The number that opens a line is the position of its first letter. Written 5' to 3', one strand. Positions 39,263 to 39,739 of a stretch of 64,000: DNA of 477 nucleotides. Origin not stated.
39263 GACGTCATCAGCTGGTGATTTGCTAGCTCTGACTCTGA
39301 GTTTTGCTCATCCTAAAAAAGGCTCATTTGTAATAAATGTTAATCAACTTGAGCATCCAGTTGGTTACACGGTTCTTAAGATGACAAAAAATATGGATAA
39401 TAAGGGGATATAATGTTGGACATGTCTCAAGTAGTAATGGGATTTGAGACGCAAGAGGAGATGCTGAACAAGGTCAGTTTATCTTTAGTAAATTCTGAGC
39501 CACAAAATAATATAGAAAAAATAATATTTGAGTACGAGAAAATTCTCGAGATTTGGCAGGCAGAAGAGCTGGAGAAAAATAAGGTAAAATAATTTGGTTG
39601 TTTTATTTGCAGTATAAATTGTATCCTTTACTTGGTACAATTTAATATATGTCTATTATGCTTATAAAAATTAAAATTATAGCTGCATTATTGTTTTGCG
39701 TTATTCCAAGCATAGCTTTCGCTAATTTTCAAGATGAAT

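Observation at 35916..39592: The CckA-like hybrid kinase is followed by two progressively truncated tandem paralogs of its own N-terminus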

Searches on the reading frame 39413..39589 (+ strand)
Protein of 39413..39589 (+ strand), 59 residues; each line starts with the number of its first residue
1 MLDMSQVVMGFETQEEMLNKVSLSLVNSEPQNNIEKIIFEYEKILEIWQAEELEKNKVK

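Call 6: search_protein_families(library=pfam, proteins=[window:39413-39589:+], max_evalue=0.01)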
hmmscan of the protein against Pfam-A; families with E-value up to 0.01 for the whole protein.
window:39413-39589:+ (59 aa): 0 families

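Call 7: search_protein_families(library=ncbifam, proteins=[window:39413-39589:+], max_evalue=0.01)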
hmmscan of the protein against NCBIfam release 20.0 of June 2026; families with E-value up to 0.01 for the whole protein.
window:39413-39589:+ (59 aa): 0 families

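Call 53: search_protein_families(library=pfam, alignment_id=A2, max_evalue=10)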
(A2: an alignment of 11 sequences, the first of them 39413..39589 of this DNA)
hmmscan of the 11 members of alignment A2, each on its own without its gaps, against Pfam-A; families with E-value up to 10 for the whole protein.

A. member 1, window:39413-39589:+ (59 aa): 1 family
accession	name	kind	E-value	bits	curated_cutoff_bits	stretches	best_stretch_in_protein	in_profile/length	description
PF20781.2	TssR_C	-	0.026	15.1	25.7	1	1-57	64-123/141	TssR C-terminal domain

B. families by the number of members that match (of 11 scanned): 4 families
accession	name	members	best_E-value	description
PF02520.22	ANIS5_cation-bd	1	0.0045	SXP/RAL-2 family protein Ani s 5-like, metal-binding domain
PF20781.2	TssR_C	1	0.026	TssR C-terminal domain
PF24794.1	Duc1_FFAT_like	1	0.092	Duc1 FFAT-like motif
PF15919.11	HicB_lk_antitox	1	0.1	HicB_like antitoxin of bacterial toxin-antitoxin system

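Call 54: find_homologous_proteins(query=A2, max_evalue=0.01)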
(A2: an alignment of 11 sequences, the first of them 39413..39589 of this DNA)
Query A2 (11 sequences) (59 aa, profile of the alignment): 6 proteins with E <= 0.01 among 493 candidates.
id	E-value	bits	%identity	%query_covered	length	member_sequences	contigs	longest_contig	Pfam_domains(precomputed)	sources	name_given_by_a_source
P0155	4.5e-22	95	48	81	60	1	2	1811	-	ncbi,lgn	-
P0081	5.9e-22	95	44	81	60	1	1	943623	-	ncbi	-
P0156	1.8e-20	90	52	78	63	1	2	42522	-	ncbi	-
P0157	3.1e-20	89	54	78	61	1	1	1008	-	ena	-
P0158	5.8e-17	79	48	36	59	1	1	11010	-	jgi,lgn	jgi:hypothetical protein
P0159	7.1e-17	79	100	100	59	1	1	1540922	-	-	-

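Call 55: search_solved_structures(query=A2, max_evalue=10, show_alignments=3)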
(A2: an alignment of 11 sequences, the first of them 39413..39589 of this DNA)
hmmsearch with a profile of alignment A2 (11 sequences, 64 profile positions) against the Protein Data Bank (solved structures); distinct sequences matched with E-value up to 10: 6.
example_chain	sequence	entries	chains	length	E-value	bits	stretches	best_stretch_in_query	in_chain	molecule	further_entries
7mn4_A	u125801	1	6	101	0.25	14.3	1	17-43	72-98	BMC domain-containing protein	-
7mpw_A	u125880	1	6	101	0.28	14.1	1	17-43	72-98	BMC domain-containing protein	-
7vg7_B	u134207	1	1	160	0.3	14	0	26-45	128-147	Uteroglobin,PB1m6A9 peptide,Uteroglobin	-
7vf3_B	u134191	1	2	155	0.31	14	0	26-45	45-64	Uteroglobin,PB1m7 peptide,Uteroglobin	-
2f6s_A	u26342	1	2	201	0.43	13.5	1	27-42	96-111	cell filamentation protein, putative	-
4qiv_A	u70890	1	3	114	0.54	13.2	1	17-43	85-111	Bacterial microcompartments family protein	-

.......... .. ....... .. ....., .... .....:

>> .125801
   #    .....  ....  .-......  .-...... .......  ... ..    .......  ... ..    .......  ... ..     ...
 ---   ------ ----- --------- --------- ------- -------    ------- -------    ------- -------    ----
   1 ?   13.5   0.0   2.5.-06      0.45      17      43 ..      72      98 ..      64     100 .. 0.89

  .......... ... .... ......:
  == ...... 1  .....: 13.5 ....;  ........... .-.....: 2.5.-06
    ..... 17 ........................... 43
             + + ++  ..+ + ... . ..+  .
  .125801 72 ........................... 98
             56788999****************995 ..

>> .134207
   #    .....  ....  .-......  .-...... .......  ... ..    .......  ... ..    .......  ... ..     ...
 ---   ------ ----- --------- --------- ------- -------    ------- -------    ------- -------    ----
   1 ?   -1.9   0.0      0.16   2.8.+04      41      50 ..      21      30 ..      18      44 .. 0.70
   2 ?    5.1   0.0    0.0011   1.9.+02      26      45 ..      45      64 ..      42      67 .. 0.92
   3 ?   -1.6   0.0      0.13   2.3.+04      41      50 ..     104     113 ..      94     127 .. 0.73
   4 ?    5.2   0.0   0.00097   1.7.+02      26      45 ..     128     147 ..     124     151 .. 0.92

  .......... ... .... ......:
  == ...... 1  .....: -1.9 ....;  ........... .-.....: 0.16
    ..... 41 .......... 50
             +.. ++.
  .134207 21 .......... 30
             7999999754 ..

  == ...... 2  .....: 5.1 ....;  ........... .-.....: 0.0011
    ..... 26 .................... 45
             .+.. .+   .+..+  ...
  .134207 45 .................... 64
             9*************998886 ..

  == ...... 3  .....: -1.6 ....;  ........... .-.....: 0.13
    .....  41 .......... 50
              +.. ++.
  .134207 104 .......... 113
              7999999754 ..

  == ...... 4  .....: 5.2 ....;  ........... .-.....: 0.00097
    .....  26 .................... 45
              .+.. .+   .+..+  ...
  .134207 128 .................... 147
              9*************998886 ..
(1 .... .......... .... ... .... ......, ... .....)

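Call 82: predict_structure(alignment_id=A2)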
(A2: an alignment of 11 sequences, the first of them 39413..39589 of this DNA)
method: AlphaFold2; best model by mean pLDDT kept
length: 59 residues; sequences in the alignment: 11
mean_pLDDT: 74.0   pTM: 0.38
mean pLDDT of the five models: 74.0, 73.6, 72.7, 71.5, 70.3
residues with pLDDT >= 90: 11; 70-90: 27; 50-70: 14; < 50: 7
segments of 3 or more residues with pLDDT < 50: 1-7
pLDDT, mean of each block of 10 residues (from residue 1): 47 73 67 87 92 78
secondary structure, 60 per line:
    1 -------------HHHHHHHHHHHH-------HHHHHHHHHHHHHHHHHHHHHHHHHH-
elements in order: H14-25 H33-58

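Call 85: fold_search(model_id=the predicted structure, library=pdb)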
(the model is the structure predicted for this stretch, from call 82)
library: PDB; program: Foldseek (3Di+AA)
matches with E <= 10: 0; with E <= 0.001: 0
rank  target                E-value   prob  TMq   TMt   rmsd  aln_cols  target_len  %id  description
